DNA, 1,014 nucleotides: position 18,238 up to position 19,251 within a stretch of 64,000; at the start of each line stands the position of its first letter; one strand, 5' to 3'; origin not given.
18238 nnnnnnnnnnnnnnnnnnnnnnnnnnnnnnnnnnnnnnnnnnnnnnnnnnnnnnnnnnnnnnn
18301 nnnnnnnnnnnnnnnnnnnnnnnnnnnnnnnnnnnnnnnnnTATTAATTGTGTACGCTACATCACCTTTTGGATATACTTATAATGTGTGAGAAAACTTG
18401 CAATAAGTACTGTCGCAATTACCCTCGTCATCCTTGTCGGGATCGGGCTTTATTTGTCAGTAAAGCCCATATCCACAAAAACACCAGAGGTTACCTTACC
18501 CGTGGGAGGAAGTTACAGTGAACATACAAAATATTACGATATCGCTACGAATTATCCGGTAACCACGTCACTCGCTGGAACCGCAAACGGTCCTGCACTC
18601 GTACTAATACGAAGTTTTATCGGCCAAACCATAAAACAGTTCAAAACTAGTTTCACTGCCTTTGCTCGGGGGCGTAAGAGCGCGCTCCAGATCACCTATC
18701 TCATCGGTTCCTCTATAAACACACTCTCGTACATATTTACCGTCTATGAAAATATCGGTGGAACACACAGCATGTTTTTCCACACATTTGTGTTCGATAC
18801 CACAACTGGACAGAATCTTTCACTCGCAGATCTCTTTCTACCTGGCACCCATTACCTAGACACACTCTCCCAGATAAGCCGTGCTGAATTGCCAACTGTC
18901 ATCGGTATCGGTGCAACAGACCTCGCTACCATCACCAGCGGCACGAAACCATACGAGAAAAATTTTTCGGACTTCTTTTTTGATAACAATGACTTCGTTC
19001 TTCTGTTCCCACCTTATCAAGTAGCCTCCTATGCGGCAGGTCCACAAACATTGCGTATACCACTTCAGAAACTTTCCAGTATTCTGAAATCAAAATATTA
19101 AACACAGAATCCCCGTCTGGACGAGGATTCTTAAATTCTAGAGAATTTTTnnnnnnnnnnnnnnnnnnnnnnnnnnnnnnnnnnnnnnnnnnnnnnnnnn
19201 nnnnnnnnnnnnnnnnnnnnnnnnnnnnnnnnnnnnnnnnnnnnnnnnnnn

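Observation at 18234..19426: Opposite-strand RsiV-like (DUF3298) gene inside the S10 operon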

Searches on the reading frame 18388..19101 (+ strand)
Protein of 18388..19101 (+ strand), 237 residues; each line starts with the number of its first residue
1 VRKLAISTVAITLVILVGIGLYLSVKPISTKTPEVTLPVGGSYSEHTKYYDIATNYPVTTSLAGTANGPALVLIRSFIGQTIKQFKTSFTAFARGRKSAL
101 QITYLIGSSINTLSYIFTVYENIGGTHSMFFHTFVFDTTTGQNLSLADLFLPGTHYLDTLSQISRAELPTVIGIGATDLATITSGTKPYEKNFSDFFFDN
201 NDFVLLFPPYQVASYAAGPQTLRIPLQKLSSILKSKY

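Call 3: search_protein_families(library=pfam, proteins=[window:18388-19101:+], max_evalue=1)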
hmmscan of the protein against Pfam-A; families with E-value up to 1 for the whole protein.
window:18388-19101:+ (237 aa): 2 families
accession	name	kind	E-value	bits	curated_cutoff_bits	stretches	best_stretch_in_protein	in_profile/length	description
PF11738.13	DUF3298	-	4.8e-13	50.3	24.1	1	147-226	1-83/84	Protein of unknown function (DUF3298)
PF13739.11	PdaC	-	0.046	15.3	29.1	1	45-129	3-94/95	Deacetylase PdaC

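Call 4: search_protein_families(library=ncbifam, proteins=[window:18388-19101:+], max_evalue=1)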
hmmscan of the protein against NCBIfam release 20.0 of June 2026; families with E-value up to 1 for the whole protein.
window:18388-19101:+ (237 aa): 2 families
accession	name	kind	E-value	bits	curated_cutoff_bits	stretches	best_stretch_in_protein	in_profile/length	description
NF043047.1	EstaseRv3036c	equivalog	1.5e-12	47.3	200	1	110-232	110-229/231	esterase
NF052658.1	RsiV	equivalog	0.0012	18.3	250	1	81-236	121-283/286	anti-sigma-V factor RsiV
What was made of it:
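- On RsiV anti-sigma factor: 18.3 bits (call 4)
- On Rv3036c-type exported esterase (NCBIfam NF043047): 47.3 bits, C-terminal half only (call 4).
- Closest known: RsiV. Different: Far below the RsiV model cutoff (call 4).
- Closest known: Stand-alone DUF4163/DUF3298 proteins: 3CYG. Different: The Rv3036c equivalog model scores only 47 bits against a cutoff of 200 (call 4).
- The RsiV equivalog model scores 18.3 bits against a cutoff of 250 (call 4).
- Tried and rejected: Pfam and NCBIfam gave nothing for it (calls 3, 4).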

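Call 9: find_homologous_proteins(query=window:18388-19101:+)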
Query window:18388-19101:+ (237 aa): 253 proteins with E <= 0.001 among 838 candidates; the best 120 are listed.
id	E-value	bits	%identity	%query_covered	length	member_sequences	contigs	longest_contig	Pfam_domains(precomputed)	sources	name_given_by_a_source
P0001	5.3e-139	479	93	100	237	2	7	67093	PF11738.14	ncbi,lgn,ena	-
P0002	2.6e-95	336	70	100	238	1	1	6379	PF11738.14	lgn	-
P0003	3.4e-88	313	65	97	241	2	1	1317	PF11738.14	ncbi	-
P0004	7.2e-88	312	62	100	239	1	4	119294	PF11738.14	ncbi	-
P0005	8.6e-78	279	60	100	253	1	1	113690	PF11738.14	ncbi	ncbi:MAG: RsiV family protein [Minisyncoccota bacterium]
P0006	5.7e-75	270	61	100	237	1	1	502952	PF11738.14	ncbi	ncbi:MAG: DUF3298 and DUF4163 domain-containing protein [Minisyncoccota bacterium]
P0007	1.7e-74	268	57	100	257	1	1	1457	PF11738.14,PF13739.12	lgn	-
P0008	7.0e-74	266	58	100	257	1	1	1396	PF11738.14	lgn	-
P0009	3.7e-72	261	57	100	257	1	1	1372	PF11738.14,PF13739.12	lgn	-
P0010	9.9e-68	246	55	89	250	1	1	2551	PF11738.14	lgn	-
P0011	7.5e-66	240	53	100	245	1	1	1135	PF11738.14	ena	-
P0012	8.9e-65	237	52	100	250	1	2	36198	PF11738.14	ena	-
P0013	1.1e-64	236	52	100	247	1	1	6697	PF11738.14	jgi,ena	-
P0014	1.3e-64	236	57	94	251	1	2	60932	PF11738.14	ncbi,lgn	ncbi:MAG: RsiV family protein [Minisyncoccota bacterium]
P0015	2.1e-64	235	51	100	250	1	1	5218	PF11738.14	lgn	-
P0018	1.4e-63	233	51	100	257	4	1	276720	PF11738.14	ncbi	ncbi:MAG: RsiV family protein [Minisyncoccia bacterium]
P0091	7.2e-57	211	52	91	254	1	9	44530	PF11738.14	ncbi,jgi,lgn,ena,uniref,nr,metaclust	ncbi:hypothetical protein A3A36_00660 [Candidatus Kaiserbacteria bacterium RIFCSPLOWO2_01_FULL_52_12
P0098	1.6e-56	210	48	100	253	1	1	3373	PF11738.14,PF13739.12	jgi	jgi:hypothetical protein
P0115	2.5e-54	202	48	92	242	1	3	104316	PF11738.14,PF13739.12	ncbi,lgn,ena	ncbi:MAG: DUF3298 domain-containing protein [Patescibacteria group bacterium]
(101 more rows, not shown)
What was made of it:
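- On Pfam PdaC/DUF4163 (PF13739): Four of the 120 listed homologs carry PF13739 (call 9).
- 253 homologs at 45-93% identity, all in Patescibacteria (call 9). NCBI names several homologs 'RsiV family protein' (call 9).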

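Call 10: find_encoding_contigs(protein=window:18388-19101:+, flank=10000)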
Protein window:18388-19101:+ (237 aa): 6 contigs read that carry it; 2 places shown.
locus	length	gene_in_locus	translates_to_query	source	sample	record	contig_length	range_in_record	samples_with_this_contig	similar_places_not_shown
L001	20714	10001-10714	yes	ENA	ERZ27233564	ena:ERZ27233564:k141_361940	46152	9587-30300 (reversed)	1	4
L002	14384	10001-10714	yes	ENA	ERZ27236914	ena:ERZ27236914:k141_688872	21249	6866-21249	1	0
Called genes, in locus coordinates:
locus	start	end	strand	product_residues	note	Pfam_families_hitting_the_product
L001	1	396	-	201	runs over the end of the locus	PF00334:NDK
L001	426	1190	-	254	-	PF00557:Peptidase_M24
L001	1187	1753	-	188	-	PF13238:AAA_18, PF13671:AAA_33, PF00406:ADK, PF13207:AAA_17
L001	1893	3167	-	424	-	PF00344:SecY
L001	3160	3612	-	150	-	PF00828:Ribosomal_L27A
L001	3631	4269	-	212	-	PF00333:Ribosomal_S5, PF03719:Ribosomal_S5_C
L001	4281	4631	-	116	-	PF00861:Ribosomal_L18p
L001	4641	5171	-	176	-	PF00347:Ribosomal_L6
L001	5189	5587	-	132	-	PF00410:Ribosomal_S8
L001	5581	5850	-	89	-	PF00253:Ribosomal_S14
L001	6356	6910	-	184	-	PF00281:Ribosomal_L5, PF00673:Ribosomal_L5_C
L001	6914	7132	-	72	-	PF17136:ribosomal_L24 (faint), PF00467:KOW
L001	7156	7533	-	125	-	PF00238:Ribosomal_L14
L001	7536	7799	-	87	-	PF00366:Ribosomal_S17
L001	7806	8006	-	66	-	PF00831:Ribosomal_L29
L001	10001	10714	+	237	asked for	PF11738:DUF3298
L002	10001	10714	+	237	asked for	PF11738:DUF3298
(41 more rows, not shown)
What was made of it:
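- On RsiV anti-sigma factor: The neighbours within 10 kb either side are ribosomal or housekeeping genes (call 10).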

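Call 11: find_encoding_contigs(protein=P0004, flank=4000, max_places=2)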
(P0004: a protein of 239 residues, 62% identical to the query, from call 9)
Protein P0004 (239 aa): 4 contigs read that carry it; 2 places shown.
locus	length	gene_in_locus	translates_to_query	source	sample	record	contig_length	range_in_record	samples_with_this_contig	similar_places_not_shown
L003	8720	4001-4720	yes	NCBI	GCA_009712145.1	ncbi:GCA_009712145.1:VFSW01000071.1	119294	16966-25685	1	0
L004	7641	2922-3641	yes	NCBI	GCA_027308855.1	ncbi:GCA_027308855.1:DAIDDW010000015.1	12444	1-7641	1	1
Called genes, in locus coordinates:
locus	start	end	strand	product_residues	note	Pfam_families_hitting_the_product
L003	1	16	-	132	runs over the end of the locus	PF00410:Ribosomal_S8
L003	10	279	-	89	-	PF00253:Ribosomal_S14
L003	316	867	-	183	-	PF00281:Ribosomal_L5, PF00673:Ribosomal_L5_C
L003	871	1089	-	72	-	PF17136:ribosomal_L24 (faint), PF00467:KOW (weak)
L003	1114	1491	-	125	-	PF00238:Ribosomal_L14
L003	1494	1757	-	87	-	PF00366:Ribosomal_S17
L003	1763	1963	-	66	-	PF00831:Ribosomal_L29 (weak)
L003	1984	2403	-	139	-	PF00252:Ribosomal_L16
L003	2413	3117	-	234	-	PF07650:KH_2, PF00189:Ribosomal_S3_C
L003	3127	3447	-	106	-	PF00237:Ribosomal_L22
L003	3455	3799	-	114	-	PF00203:Ribosomal_S19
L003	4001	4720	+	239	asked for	PF11738:DUF3298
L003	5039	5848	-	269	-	PF00181:Ribosomal_L2_N, PF03947:Ribosomal_L2_C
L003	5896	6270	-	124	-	PF00276:Ribosomal_L23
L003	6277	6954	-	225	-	PF00573:Ribosomal_L4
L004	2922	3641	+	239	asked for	PF11738:DUF3298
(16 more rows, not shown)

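Call 12: find_encoding_contigs(protein=P0006, flank=4000, max_places=2)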
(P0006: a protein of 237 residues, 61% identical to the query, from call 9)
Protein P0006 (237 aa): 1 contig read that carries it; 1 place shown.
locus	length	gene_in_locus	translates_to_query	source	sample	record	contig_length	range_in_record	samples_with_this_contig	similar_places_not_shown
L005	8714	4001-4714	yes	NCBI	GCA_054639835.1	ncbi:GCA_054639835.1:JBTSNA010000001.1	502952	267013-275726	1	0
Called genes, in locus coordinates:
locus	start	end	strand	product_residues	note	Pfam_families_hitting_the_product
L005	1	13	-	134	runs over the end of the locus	PF00410:Ribosomal_S8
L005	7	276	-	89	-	PF00253:Ribosomal_S14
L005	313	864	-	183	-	PF00281:Ribosomal_L5, PF00673:Ribosomal_L5_C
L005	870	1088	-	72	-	PF00467:KOW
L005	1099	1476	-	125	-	PF00238:Ribosomal_L14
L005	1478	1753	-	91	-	PF00366:Ribosomal_S17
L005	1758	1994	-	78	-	PF00831:Ribosomal_L29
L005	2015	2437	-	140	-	PF00252:Ribosomal_L16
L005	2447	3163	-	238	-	PF07650:KH_2, PF00189:Ribosomal_S3_C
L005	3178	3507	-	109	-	PF00237:Ribosomal_L22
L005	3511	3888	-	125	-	PF00203:Ribosomal_S19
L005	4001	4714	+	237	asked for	PF11738:DUF3298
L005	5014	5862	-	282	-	PF00181:Ribosomal_L2_N, PF03947:Ribosomal_L2_C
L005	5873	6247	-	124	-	PF00276:Ribosomal_L23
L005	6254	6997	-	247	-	PF00573:Ribosomal_L4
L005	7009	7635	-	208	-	PF00297:Ribosomal_L3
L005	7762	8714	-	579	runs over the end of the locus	PF01471:PG_binding_1, PF10342:Kre9_KNH (weak)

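Call 13: find_encoding_contigs(protein=P0018, flank=4000, max_places=2)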
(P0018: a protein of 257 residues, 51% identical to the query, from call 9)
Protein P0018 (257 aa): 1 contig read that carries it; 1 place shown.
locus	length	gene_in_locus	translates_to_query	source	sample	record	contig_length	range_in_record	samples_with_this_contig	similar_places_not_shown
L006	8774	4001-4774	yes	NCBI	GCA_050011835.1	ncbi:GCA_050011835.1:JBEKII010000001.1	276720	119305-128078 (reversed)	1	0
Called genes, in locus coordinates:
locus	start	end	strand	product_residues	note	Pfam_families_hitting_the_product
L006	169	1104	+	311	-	PF00089:Trypsin, PF13365:Trypsin_2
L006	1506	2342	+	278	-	PF00763:THF_DHG_CYH, PF02882:THF_DHG_CYH_C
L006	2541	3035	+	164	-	-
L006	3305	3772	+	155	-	-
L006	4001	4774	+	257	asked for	PF11738:DUF3298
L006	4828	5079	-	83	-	PF02201:SWIB, PF26291:SWIB_eIF2D (weak)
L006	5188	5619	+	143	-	-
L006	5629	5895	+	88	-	-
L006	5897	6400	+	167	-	-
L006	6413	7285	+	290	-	-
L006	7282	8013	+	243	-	PF12146:Hydrolase_4, PF00561:Abhydrolase_1 (faint), PF12697:Abhydrolase_6, PF20408:Abhydrolase_11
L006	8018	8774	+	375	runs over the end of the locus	PF01926:MMR_HSR1, PF02421:FeoB_N, PF06071:YchF-GTPase_C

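Call 14: find_encoding_contigs(protein=P0091, flank=4000, max_places=2)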
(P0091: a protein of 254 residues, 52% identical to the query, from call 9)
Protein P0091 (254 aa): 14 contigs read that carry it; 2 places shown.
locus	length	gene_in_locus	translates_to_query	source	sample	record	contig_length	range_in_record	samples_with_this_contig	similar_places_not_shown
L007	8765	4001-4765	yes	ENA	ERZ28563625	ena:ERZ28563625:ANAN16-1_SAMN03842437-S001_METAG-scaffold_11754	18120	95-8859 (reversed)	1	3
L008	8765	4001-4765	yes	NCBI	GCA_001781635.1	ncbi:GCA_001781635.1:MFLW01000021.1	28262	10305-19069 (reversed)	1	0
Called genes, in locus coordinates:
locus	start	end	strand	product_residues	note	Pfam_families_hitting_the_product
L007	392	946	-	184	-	PF00281:Ribosomal_L5, PF00673:Ribosomal_L5_C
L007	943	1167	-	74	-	PF00467:KOW, PF17136:ribosomal_L24 (weak)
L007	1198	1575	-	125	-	PF00238:Ribosomal_L14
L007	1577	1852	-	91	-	PF00366:Ribosomal_S17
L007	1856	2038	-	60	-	PF00831:Ribosomal_L29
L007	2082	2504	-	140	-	PF00252:Ribosomal_L16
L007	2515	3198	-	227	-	PF07650:KH_2, PF00189:Ribosomal_S3_C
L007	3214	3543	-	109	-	PF00237:Ribosomal_L22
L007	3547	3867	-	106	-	PF00203:Ribosomal_S19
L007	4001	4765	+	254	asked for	PF11738:DUF3298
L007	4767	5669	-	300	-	-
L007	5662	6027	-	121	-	PF00276:Ribosomal_L23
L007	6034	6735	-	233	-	PF00573:Ribosomal_L4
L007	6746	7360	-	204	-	PF00297:Ribosomal_L3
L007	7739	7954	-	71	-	-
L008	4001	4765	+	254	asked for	PF11738:DUF3298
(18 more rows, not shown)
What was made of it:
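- The same holds in calls 10-12 and 14.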

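Call 17: find_related_loci(query=A1, collection=genome_contigs, flank=3500)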
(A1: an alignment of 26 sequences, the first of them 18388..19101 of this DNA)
Query A1 (237 aa) in genome_contigs; peptide patterns used: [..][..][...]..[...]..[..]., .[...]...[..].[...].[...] (x = any residue, [..] = any of these).
84 stretches matched a pattern; 68 encode a relative of the query (tblastn E <= 1e-3); 68 distinct loci.
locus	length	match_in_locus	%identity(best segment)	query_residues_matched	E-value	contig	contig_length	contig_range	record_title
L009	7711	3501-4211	93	1-237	8e-147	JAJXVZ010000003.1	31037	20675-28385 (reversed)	MAG: bacterium isolate BP5.bin54 NODE_2232_length_31037_cov_6.735102, whole genome shotgun sequence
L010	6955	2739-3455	62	1-237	8e-84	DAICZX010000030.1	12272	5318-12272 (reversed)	MAG TPA_asm: Candidatus Parcubacteria bacterium isolate clean1827 k141_82858, whole genome shotgun sequence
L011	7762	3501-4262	51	2-237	4e-73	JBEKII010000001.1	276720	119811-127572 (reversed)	MAG: Minisyncoccia bacterium isolate SPRUCE 297 SPRUCE_297_1, whole genome shotgun sequence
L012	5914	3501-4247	52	1-237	3e-71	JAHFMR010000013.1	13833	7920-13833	MAG: bacterium isolate nzgw461 NODE_2908_length_13834_cov_5.142565, whole genome shotgun sequence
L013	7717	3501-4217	54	15-237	4e-71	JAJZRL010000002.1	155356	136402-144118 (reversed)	MAG: bacterium isolate SKS1.bin88 NODE_116_length_155356_cov_5.363392, whole genome shotgun sequence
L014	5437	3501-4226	50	1-237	1e-70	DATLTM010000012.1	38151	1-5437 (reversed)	MAG TPA_asm: Candidatus Paceibacterota bacterium isolate SMAG_U13956 k141_95252, whole genome shotgun sequence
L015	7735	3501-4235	53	1-237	6e-69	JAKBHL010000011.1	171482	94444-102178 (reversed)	MAG: bacterium isolate DBS1-3.bin101 NODE_57_length_171482_cov_3.30188, whole genome shotgun sequence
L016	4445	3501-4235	52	1-237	3e-68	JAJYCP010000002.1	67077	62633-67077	MAG: bacterium isolate BP9.bin55 NODE_586_length_67077_cov_3.266527, whole genome shotgun sequence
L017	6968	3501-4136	56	37-237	2e-66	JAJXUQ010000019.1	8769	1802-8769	MAG: bacterium isolate BP5.bin105 NODE_14687_length_8769_cov_2.342976, whole genome shotgun sequence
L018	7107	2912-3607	50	25-237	2e-66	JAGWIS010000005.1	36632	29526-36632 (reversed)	MAG: Patescibacteria group bacterium isolate REEB12 contig-150_1331, whole genome shotgun sequence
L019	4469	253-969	53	9-237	1e-65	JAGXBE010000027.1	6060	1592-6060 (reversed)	MAG: Patescibacteria group bacterium isolate REEB93 contig-150_18421, whole genome shotgun sequence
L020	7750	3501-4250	49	1-237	1e-63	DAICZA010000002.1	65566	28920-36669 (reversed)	MAG TPA_asm: bacterium isolate clean1989 NODE_2_length_65566_cov_4.227458, whole genome shotgun sequence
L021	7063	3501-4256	47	1-237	4e-63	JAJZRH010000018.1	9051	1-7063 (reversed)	MAG: bacterium isolate SKS1.bin80 NODE_13526_length_9051_cov_1.504370, whole genome shotgun sequence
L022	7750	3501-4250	53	2-237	3e-63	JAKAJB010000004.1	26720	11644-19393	MAG: bacterium isolate WY3.bin61 NODE_2797_length_26720_cov_3.191065, whole genome shotgun sequence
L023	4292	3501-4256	47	1-237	1e-62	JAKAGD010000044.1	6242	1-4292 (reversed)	MAG: bacterium isolate WY2.bin144 NODE_23396_length_6242_cov_1.404906, whole genome shotgun sequence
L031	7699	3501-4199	49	21-237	1e-57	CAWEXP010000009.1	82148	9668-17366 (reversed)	MAG: Candidatus Kaiserbacteria bacterium isolate MFD04780.bin.1.84 genome assembly, contig: contig_36278, whole genome s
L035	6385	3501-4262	45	1-237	1e-56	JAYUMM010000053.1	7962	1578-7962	MAG: bacterium isolate GFS_9566 GFS_9566_52, whole genome shotgun sequence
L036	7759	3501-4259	48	14-237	6e-56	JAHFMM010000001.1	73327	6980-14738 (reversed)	MAG: bacterium isolate nzgw457 NODE_183_length_73328_cov_6.556067, whole genome shotgun sequence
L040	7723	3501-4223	51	10-237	4e-53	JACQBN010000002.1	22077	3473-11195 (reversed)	MAG: Candidatus Kaiserbacteria bacterium isolate NC_groundwater_943_Pr1_S-0.2um_59_21 Montesol18-Sp2_coassembly_scaffold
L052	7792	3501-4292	36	3-237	2e-44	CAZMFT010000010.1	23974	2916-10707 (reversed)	MAG TPA_asm: uncultured Candidatus Saccharibacteria bacterium isolate SRP278252_co2_7 genome assembly, contig: NODE_4205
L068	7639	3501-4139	40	41-237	5e-41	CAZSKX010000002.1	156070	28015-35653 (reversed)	MAG TPA_asm: uncultured Candidatus Saccharibacteria bacterium isolate SRP319275_co1_146 genome assembly, contig: NODE_33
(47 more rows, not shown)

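Call 25: predict_structure(alignment_id=A1)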
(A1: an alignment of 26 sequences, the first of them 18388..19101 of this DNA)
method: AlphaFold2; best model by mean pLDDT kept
length: 237 residues; sequences in the alignment: 26
mean_pLDDT: 89.1   pTM: 0.78
mean pLDDT of the five models: 89.1, 88.5, 87.1, 86.4, 85.9
residues with pLDDT >= 90: 161; 70-90: 55; 50-70: 16; < 50: 5
segments of 3 or more residues with pLDDT < 50: 27-31
pLDDT, mean of each block of 10 residues (from residue 1): 73 87 62 70 93 95 90 95 89 78 95 96 90 96 97 97 96 86 96 95 94 78 96 96
secondary structure, 60 per line:
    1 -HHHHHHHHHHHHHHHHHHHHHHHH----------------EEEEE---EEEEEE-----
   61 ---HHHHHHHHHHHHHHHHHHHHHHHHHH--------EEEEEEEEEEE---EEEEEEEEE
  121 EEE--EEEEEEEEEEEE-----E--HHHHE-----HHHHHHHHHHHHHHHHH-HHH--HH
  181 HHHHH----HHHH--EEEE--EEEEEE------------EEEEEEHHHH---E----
elements in order: H2-25 E42-46 E50-55 H64-89 E98-108 E112-123 E126-137 H146-149 H156-172 H179-185 H190-193 E196-199 E202-207 E220-225 H226-229
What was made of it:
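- Confident fold (call 25).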
